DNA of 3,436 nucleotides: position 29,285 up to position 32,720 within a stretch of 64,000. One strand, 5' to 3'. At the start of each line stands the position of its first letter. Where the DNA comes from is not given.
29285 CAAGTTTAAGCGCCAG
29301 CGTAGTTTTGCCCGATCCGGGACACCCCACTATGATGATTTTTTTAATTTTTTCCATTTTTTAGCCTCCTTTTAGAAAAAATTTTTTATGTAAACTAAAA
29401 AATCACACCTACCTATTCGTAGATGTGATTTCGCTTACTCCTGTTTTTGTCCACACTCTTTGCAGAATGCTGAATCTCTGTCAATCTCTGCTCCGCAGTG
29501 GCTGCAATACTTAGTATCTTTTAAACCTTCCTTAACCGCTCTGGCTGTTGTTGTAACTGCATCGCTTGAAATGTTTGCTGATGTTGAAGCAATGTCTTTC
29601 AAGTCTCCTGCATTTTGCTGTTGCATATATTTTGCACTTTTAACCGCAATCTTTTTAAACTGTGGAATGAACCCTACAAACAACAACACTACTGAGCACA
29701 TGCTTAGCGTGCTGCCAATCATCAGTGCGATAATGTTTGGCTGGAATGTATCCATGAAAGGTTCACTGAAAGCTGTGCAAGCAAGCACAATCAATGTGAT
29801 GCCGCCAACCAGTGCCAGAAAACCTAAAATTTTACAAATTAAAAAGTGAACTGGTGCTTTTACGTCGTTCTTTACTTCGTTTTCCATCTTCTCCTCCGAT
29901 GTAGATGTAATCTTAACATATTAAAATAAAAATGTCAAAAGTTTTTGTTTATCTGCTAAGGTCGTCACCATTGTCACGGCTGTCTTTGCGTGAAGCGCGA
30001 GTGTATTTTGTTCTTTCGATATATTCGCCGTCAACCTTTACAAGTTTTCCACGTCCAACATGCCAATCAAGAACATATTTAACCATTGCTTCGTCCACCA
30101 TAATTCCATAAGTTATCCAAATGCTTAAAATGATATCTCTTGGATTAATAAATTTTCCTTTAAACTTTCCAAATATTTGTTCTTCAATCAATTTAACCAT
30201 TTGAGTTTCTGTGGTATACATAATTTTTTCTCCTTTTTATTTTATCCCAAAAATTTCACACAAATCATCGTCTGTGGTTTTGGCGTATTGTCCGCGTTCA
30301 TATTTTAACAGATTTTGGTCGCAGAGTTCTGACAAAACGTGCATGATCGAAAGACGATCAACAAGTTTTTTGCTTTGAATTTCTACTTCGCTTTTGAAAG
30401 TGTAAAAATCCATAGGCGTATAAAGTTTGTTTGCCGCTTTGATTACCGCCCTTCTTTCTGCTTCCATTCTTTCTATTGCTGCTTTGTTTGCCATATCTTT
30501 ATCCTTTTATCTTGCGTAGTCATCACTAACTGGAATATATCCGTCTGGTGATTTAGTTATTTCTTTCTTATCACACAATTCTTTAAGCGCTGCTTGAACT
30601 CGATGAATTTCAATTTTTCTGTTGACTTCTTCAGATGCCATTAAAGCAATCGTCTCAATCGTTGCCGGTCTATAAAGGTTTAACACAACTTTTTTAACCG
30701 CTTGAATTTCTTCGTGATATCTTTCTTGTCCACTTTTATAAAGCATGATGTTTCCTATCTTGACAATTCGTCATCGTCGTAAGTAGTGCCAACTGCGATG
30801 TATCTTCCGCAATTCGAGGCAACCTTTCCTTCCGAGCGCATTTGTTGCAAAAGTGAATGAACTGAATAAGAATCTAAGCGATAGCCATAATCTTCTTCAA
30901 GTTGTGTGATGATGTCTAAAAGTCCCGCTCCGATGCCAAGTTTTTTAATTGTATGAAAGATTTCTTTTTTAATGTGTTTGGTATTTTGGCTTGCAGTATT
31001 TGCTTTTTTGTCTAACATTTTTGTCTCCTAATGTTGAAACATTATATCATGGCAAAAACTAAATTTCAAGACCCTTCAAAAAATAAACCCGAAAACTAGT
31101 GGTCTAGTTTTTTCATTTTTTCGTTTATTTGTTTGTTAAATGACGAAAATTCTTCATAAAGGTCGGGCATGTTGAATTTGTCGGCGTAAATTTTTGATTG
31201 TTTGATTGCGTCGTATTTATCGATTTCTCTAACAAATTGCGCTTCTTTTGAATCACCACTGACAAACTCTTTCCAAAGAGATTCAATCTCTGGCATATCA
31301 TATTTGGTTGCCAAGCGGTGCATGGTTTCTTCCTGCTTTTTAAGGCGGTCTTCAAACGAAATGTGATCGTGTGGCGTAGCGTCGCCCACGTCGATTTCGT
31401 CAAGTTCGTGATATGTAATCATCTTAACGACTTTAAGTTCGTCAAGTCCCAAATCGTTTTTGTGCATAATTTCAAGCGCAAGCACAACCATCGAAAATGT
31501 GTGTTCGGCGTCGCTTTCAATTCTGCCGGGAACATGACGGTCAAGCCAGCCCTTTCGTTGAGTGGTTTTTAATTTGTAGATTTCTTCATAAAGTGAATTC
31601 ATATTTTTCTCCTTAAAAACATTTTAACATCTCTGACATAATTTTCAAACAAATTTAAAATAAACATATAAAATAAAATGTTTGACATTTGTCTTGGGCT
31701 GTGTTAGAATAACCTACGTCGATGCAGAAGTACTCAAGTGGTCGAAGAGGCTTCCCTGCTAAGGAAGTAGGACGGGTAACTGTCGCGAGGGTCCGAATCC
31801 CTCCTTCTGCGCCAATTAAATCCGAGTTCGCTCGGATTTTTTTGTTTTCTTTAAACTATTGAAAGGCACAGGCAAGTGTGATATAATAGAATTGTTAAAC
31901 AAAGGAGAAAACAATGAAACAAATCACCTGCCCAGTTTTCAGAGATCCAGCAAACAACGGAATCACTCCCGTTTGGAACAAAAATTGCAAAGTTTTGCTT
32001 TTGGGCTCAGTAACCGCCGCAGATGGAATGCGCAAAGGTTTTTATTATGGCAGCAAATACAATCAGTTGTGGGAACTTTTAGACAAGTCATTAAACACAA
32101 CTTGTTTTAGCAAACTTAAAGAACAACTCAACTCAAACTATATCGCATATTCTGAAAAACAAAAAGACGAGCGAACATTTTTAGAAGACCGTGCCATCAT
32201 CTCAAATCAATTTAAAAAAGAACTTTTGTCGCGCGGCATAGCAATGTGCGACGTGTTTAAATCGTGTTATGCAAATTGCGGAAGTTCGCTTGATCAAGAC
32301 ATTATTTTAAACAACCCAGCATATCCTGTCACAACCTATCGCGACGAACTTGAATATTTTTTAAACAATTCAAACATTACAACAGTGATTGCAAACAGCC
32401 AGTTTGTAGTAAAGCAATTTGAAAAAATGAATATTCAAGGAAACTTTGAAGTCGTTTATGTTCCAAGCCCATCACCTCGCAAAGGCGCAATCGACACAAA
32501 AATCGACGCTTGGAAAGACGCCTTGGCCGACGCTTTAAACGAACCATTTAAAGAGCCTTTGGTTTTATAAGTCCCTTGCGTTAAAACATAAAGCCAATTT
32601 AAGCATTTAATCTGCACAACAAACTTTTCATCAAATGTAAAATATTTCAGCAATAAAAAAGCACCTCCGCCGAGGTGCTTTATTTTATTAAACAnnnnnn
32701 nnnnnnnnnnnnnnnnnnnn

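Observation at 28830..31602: Tandem array of four divergent small winged-helix-like paralogs with acidic tails, flanked by an HD nucleotidase, a Zn-ribbon membrane protein and a P-loop kinase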

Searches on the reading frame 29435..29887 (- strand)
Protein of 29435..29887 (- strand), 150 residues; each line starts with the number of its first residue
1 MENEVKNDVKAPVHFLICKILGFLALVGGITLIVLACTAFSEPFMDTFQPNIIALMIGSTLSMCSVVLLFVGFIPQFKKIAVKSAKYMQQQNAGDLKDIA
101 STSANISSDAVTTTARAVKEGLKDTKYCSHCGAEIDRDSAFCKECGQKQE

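Call 3: search_protein_families(library=pfam, proteins=[window:29435-29887:-], max_evalue=1)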
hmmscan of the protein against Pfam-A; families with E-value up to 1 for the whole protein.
window:29435-29887:- (150 aa): 21 families
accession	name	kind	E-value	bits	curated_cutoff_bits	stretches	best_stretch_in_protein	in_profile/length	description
PF13248.11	Zn_ribbon_3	-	9.7e-07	28.5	27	1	125-148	2-25/26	zinc-ribbon domain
PF13240.11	Zn_Ribbon_1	-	2.5e-06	27.5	25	1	127-148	1-22/23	zinc-ribbon domain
PF24460.1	DUF7575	-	9.4e-05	22.1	28.5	1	124-148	2-26/28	Domain of unknown function (DUF7575)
PF12773.13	DZR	-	0.00012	22.6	27.3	1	128-149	1-22/45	Double zinc ribbon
PF24463.1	DUF7577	-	0.00022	21.2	28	1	127-147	4-24/27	Domain of unknown function (DUF7577)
PF17032.10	Zn_ribbon_15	-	0.00059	21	28.9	1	108-146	51-73/73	zinc-ribbon family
PF01284.28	MARVEL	-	0.0065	16.9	32.8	1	20-91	38-101/135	Membrane-associating domain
PF14803.11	Zn_ribbon_Nudix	-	0.008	16.5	25.6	1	126-136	1-11/34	Nudix N-terminal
PF13903.11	Claudin_2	-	0.032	14.4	29.1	1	17-92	93-158/192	PMP-22/EMP/MP20/Claudin tight junction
PF18912.6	DZR_2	-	0.048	13.9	27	1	127-147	9-29/56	Double zinc ribbon domain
PF00130.28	C1_1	-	0.06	13.6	26.5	1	122-147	8-36/53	Phorbol esters/diacylglycerol binding domain (C1 domain)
PF01155.25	HypA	-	0.074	13.5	28.9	1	113-149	58-96/112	Hydrogenase/urease nickel incorporation, metallochaperone, hypA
PF01300.24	Sua5_yciO_yrdC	-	0.087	12.7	25.1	1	97-125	118-146/178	Telomere recombination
PF00574.28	CLP_protease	-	0.11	12.8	20.2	1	45-122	70-143/182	Clp protease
PF18967.5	PycTM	-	0.21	12.5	27.2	0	50-86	8-44/107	Pycsar effector protein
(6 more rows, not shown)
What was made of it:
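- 29435..29887 (-): 2-TM protein with C-terminal Zn ribbon. It is an optional last gene of the unit. Pfam Zn_ribbon_3 at E 1e-6 (call 3).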

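Call 4: search_protein_families(library=phrogs, proteins=[window:29435-29887:-], max_evalue=1)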
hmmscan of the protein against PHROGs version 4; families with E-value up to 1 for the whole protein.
window:29435-29887:- (150 aa): 14 families
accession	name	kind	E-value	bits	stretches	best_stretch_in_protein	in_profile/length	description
phrog_16989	-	moron, auxiliary metabolic gene and host takeover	0.0004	21.4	1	123-149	4-30/122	membrane protein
phrog_9700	-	unknown function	0.0099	15.8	1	124-149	5-30/483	-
phrog_2546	-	unknown function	0.011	17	1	127-148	2-23/180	-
phrog_38469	-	unknown function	0.018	15.7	1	109-148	200-236/272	-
phrog_8436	-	unknown function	0.042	14.9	1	119-146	57-84/110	-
phrog_25968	-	unknown function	0.068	14.5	1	96-132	2-37/58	-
phrog_54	-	other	0.072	14.4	1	99-150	7-65/75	DksA-like zinc-finger protein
phrog_22898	-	unknown function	0.078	14.1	1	126-147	2-23/163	-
phrog_16106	-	unknown function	0.082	13.9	1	69-119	30-79/101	-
phrog_16400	-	unknown function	0.086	13.4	1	13-144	109-232/272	-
phrog_37667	-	unknown function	0.12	13.4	1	125-147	4-27/64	-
phrog_38854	-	unknown function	0.14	12.6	1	52-147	121-213/217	-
phrog_10714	-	unknown function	0.16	13.2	1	121-148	69-98/109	-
phrog_35614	-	unknown function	0.28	12.2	0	55-86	3-35/50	-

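Call 10: search_protein_families(library=ncbifam, proteins=[window:29435-29887:-], max_evalue=0.1)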
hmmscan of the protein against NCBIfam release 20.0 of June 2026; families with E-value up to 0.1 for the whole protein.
window:29435-29887:- (150 aa): 5 families
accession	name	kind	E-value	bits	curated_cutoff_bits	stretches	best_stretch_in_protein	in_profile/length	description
NF001368.0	PRK00277.1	subfamily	0.015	15.2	249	1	45-124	86-161/203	ATP-dependent Clp protease proteolytic subunit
NF045510.1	4Cys_prefix_kin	domain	0.016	15.4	24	0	124-134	15-25/26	4-Cys prefix domain-containing protein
NF042972.1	AcrlCoAredClosAcrC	equivalog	0.025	13.2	640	1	53-121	76-144/378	acryloyl-CoA reductase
TIGR00493.1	clpP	equivalog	0.047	13.4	308.6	1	45-122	81-154/192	ATP-dependent Clp endopeptidase proteolytic subunit ClpP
NF007919.1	PRK10634.1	equivalog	0.069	12.7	175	1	76-126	98-150/176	L-threonylcarbamoyladenylate synthase type 1 TsaC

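Call 11: search_protein_families(library=padloc, proteins=[window:29435-29887:-], max_evalue=0.1)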
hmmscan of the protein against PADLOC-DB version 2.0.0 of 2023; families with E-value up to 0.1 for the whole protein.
window:29435-29887:- (150 aa): 1 family
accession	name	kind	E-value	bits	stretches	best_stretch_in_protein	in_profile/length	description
PDLC01691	Cas12f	-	0.0042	15.1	1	83-148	251-314/332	CAS-V-F; effector__SPE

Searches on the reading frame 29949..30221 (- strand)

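Call 3: search_protein_families(library=pfam, proteins=[window:29949-30221:-], max_evalue=1)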
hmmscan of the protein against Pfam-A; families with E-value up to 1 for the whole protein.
window:29949-30221:- (90 aa): 1 family
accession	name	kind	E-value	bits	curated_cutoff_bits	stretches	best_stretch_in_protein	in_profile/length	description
PF17540.7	DUF5457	-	0.076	13.5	25.2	1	34-79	31-77/89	Family of unknown function (DUF5457)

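Call 4: search_protein_families(library=phrogs, proteins=[window:29949-30221:-], max_evalue=1)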
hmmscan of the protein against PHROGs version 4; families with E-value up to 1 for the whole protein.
window:29949-30221:- (90 aa): 0 families

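Call 10: search_protein_families(library=ncbifam, proteins=[window:29949-30221:-], max_evalue=0.1)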
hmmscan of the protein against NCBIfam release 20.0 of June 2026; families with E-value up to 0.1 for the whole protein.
window:29949-30221:- (90 aa): 0 families

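Call 11: search_protein_families(library=padloc, proteins=[window:29949-30221:-], max_evalue=0.1)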
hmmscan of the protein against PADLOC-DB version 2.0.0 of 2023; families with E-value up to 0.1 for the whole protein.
window:29949-30221:- (90 aa): 0 families

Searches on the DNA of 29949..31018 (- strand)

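Call 55: search_dna_similar(query=window:29949-31018:-, collection=phages, mode=distant, max_evalue=0.001)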
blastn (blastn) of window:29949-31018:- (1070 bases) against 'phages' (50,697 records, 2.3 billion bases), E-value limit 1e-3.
No match.

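Call 56: search_dna_similar(query=window:29949-31018:-, collection=plasmids, mode=distant, max_evalue=0.001)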
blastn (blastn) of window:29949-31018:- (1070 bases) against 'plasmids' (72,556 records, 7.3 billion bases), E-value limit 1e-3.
No match.
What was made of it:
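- There is no match in phages or plasmids (calls 55, 56).
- Tried and rejected: Phage and plasmid DNA searches found no match (calls 55, 56).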

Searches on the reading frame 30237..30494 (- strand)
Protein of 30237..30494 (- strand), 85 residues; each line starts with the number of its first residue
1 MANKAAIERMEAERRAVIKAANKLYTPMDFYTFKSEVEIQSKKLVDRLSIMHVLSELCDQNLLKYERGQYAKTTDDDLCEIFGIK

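Call 3: search_protein_families(library=pfam, proteins=[window:30237-30494:-], max_evalue=1)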
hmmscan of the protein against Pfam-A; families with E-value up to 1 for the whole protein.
window:30237-30494:- (85 aa): 3 families
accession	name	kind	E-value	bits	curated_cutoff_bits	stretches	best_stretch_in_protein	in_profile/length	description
PF18375.7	CDH1_2_SANT_HL1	-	0.063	14.4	34.4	1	11-69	5-64/91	CDH1/2 SANT-Helical linker 1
PF24217.1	DUF7436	-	0.13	12.6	34.2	1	3-62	17-76/153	Family of unknown function (DUF7436)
PF15977.11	HTH_46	-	0.17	12.4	29.3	1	39-71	29-61/68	Winged helix-turn-helix DNA binding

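Call 4: search_protein_families(library=phrogs, proteins=[window:30237-30494:-], max_evalue=1)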
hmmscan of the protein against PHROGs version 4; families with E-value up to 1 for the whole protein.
window:30237-30494:- (85 aa): 1 family
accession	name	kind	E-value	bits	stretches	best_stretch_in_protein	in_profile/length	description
phrog_38306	-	unknown function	0.14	13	1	4-72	71-140/163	-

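Call 10: search_protein_families(library=ncbifam, proteins=[window:30237-30494:-], max_evalue=0.1)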
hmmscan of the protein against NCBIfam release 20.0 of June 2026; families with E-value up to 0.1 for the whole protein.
window:30237-30494:- (85 aa): 1 family
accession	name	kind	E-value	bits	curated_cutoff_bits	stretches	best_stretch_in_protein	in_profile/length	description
NF001073.0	PRK00118.2-3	equivalog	0.056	14.1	128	1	25-68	28-70/99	putative DNA-binding protein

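Call 11: search_protein_families(library=padloc, proteins=[window:30237-30494:-], max_evalue=0.1)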
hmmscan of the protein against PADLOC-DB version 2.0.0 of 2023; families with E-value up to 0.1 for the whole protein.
window:30237-30494:- (85 aa): 1 family
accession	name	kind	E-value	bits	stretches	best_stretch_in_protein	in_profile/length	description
PDLC02394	pAgo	-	0.017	10.8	1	2-66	572-635/1121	-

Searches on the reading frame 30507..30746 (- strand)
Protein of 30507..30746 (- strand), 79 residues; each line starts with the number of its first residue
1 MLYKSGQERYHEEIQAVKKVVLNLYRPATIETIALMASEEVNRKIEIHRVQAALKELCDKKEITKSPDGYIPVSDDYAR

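Call 3: search_protein_families(library=pfam, proteins=[window:30507-30746:-], max_evalue=1)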
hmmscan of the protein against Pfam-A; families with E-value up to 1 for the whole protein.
window:30507-30746:- (79 aa): 2 families
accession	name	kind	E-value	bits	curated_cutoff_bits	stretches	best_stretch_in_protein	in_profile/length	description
PF22752.1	DUF488-N3i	-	0.052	14.5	27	1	7-67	64-127/131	Inactive DUF488-N3 subclade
PF07574.19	SMC_Nse1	-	0.084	13.2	23.3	1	34-72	146-185/194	Nse1 non-SMC component of SMC5-6 complex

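Call 4: search_protein_families(library=phrogs, proteins=[window:30507-30746:-], max_evalue=1)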
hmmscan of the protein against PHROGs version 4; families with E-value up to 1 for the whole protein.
window:30507-30746:- (79 aa): 1 family
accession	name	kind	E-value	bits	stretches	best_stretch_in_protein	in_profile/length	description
phrog_23698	-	unknown function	0.24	12.9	1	39-62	13-36/71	-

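Call 10: search_protein_families(library=ncbifam, proteins=[window:30507-30746:-], max_evalue=0.1)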
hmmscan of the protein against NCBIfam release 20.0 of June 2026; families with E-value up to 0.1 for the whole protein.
window:30507-30746:- (79 aa): 1 family
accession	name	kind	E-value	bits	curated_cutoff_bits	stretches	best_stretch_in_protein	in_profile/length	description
NF033441.0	BREX_BrxC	hypoth_equivalog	0.042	12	400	1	19-73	492-542/1173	BREX system P-loop protein BrxC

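Call 11: search_protein_families(library=padloc, proteins=[window:30507-30746:-], max_evalue=0.1)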
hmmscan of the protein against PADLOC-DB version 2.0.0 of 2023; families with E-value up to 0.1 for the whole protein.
window:30507-30746:- (79 aa): 0 families

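Call 74: find_related_loci(query=A8, collection=metagenome_contigs, flank=6000)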
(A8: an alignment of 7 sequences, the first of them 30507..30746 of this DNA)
Query A8 (79 aa) in metagenome_contigs; peptide patterns used: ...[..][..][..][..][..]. (x = any residue, [..] = any of these).
44 stretches matched a pattern; 3 encode a relative of the query (tblastn E <= 1e-3); 3 distinct loci.
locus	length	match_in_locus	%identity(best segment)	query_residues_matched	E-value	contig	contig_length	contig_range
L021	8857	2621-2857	61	1-79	4e-31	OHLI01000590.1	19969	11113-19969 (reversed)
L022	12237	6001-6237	61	1-79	4e-31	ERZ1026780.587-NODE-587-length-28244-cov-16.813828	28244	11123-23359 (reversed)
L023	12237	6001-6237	59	1-79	2e-30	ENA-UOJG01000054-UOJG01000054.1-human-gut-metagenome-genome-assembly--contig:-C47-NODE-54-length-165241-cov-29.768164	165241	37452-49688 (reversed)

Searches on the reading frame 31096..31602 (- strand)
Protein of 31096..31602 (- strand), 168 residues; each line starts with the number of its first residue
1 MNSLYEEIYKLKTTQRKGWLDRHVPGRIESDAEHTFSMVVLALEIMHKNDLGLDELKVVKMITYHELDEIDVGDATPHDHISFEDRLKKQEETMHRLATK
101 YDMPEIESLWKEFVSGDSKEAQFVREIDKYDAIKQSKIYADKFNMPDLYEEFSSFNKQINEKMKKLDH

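Call 3: search_protein_families(library=pfam, proteins=[window:31096-31602:-], max_evalue=1)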
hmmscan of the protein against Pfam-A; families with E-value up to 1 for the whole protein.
window:31096-31602:- (168 aa): 2 families
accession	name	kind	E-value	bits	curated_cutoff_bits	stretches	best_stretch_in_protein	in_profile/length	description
PF13023.12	HD_3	-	4.9e-27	95.3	22.5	1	10-164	3-158/165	HD domain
PF01966.28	HD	-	0.0071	17.1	22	1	32-132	2-115/116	HD domain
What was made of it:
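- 31096..31602 (-): HD_3 phosphohydrolase (HDDC2/YfbR-like, HE variant). It is a neighbour, not part of the unit. Pfam HD_3 at E 5e-27 (call 3).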

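Call 4: search_protein_families(library=phrogs, proteins=[window:31096-31602:-], max_evalue=1)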
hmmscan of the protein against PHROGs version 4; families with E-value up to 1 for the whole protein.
window:31096-31602:- (168 aa): 3 families
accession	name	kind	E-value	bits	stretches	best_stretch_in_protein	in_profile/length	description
phrog_7076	-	DNA, RNA and nucleotide metabolism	0.032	14.9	1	28-144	26-143/188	dATP triphosphohydrolase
phrog_6047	-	unknown function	0.043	14.8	1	13-75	11-71/186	-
phrog_34073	-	unknown function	0.17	12.9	0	29-68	4-45/77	-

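Call 10: search_protein_families(library=ncbifam, proteins=[window:31096-31602:-], max_evalue=0.1)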
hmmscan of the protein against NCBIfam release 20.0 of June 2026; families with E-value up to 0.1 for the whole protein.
window:31096-31602:- (168 aa): 1 family
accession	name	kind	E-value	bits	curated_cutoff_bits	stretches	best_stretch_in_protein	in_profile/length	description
NF004734.0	PRK06074.2-1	equivalog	0.0039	17.2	169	1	23-116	17-109/164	NADH-quinone oxidoreductase subunit C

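Call 11: search_protein_families(library=padloc, proteins=[window:31096-31602:-], max_evalue=0.1)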
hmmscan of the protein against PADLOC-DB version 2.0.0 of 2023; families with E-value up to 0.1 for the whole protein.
window:31096-31602:- (168 aa): 0 families

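Call 20: find_related_loci(query=window:31096-31602:-, collection=genome_contigs, flank=8000)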
Query window:31096-31602:- (168 aa) in genome_contigs; peptide patterns used: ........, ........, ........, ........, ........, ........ (x = any residue, [..] = any of these).
79 stretches matched a pattern; 6 encode a relative of the query (tblastn E <= 1e-3); 6 distinct loci.
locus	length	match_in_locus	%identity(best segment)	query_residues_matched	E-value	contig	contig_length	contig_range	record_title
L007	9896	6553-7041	58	3-165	2e-61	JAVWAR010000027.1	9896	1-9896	MAG: Clostridia bacterium isolate CGS10Y4-bin11 NODE_27_length_9896_cov_3.303493, whole genome shotgun sequence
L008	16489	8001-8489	53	1-159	7e-52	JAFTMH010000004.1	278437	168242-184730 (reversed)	MAG: Clostridia bacterium isolate RGIG3948 Roe_deer_Cecum-3__c1542, whole genome shotgun sequence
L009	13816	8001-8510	49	1-166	2e-51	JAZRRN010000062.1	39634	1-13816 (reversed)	MAG: Candidatus Caccovivens sp. isolate T1900045353_YK20190043.MAGScoT_cleanbin_000015 SGB_6775_k141_2059339, whole geno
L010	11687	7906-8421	51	1-165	2e-49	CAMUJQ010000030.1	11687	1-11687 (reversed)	MAG TPA_asm: uncultured Clostridia bacterium isolate SRR14038233_bin.22_metawrap_v1.3_MAG genome assembly, contig: NODE.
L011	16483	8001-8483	52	3-160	2e-49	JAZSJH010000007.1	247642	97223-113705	MAG: Clostridia bacterium isolate T1900044565_TS20190031.MAGScoT_cleanbin_000022 SGB_401_k141_2194265, whole genome shot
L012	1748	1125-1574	43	4-152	2e-36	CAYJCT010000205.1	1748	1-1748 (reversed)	MAG TPA_asm: uncultured Christensenella sp. isolate ERP122455_co2_205 genome assembly, contig: NODE_55203_length_1748_co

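Call 63: search_solved_structures(query=window:31096-31602:-, max_evalue=0.001, show_alignments=2)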
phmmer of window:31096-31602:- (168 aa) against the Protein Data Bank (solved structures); distinct sequences matched with E-value up to 0.001: 8.
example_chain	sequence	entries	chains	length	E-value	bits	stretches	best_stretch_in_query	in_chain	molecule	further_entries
4dmb_A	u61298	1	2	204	2.4e-17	66.7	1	9-153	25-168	HD domain-containing protein 2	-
4l7e_A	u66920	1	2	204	5.8e-17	65.5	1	9-153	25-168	HD domain-containing protein 2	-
4l1j_A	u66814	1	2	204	2.9e-16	63.2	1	9-153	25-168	HD domain-containing protein 2 | HD domain-containing protein 2 (Phosphorylate)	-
4l7w_A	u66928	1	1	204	5.4e-16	62.3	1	9-153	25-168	HD domain-containing protein 2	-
5yox_A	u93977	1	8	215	5.6e-13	52.5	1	8-165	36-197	HD domain-containing protein YGL101W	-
3kh1_A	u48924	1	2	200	6.1e-11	45.9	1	4-131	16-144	Predicted metal-dependent phosphohydrolase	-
2cqz_A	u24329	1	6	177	1e-09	41.9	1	9-150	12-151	177aa long hypothetical protein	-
1xx7_A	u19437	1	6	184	2.9e-08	37.2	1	10-140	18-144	oxetanocin-like protein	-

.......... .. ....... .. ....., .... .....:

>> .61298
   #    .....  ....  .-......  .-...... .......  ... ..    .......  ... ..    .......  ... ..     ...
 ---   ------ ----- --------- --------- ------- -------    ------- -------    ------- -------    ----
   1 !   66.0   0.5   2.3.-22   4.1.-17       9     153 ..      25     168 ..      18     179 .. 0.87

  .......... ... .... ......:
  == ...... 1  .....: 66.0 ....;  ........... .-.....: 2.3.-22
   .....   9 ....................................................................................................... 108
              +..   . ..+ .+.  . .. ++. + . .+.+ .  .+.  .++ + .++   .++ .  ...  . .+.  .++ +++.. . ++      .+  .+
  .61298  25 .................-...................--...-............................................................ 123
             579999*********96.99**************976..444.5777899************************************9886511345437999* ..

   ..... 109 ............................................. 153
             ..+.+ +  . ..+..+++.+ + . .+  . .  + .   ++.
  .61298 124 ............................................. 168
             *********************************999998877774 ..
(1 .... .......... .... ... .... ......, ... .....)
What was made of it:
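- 31096..31602 (-): The closest solved structure is human HDDC2, at E 2e-17 (call 63).
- Checked: It aligns to the HD of human HDDC2 (call 63).
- Both enzymes handle nucleotides (calls 3, 10, 63).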

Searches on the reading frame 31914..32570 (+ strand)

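Call 3: search_protein_families(library=pfam, proteins=[window:31914-32570:+], max_evalue=1)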
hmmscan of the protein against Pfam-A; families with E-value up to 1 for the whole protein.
window:31914-32570:+ (218 aa): 1 family
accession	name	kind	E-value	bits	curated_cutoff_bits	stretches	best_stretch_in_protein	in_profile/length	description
PF03167.25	UDG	-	0.014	15.9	24.3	1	22-190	5-122/141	Uracil DNA glycosylase superfamily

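Call 4: search_protein_families(library=phrogs, proteins=[window:31914-32570:+], max_evalue=1)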
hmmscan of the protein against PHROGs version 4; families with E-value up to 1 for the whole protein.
window:31914-32570:+ (218 aa): 1 family
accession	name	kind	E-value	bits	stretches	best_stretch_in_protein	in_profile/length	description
phrog_4356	-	moron, auxiliary metabolic gene and host takeover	0.053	13.8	1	125-175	62-107/307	glycosyltransferase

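Call 10: search_protein_families(library=ncbifam, proteins=[window:31914-32570:+], max_evalue=0.1)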
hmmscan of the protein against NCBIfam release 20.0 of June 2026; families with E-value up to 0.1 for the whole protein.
window:31914-32570:+ (218 aa): 2 families
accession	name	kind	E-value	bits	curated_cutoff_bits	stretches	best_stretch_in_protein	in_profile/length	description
TIGR04274.1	hypoxanDNAglyco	equivalog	3e-13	50.1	80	2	16-64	1-49/150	DNA-deoxyinosine glycosylase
NF006386.0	PRK08633.1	equivalog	0.027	12.1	1221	1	58-183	615-744/1147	acyl-[ACP]--phospholipid O-acyltransferase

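Call 11: search_protein_families(library=padloc, proteins=[window:31914-32570:+], max_evalue=0.1)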
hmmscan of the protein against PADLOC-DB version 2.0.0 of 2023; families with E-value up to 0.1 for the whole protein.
window:31914-32570:+ (218 aa): 0 families
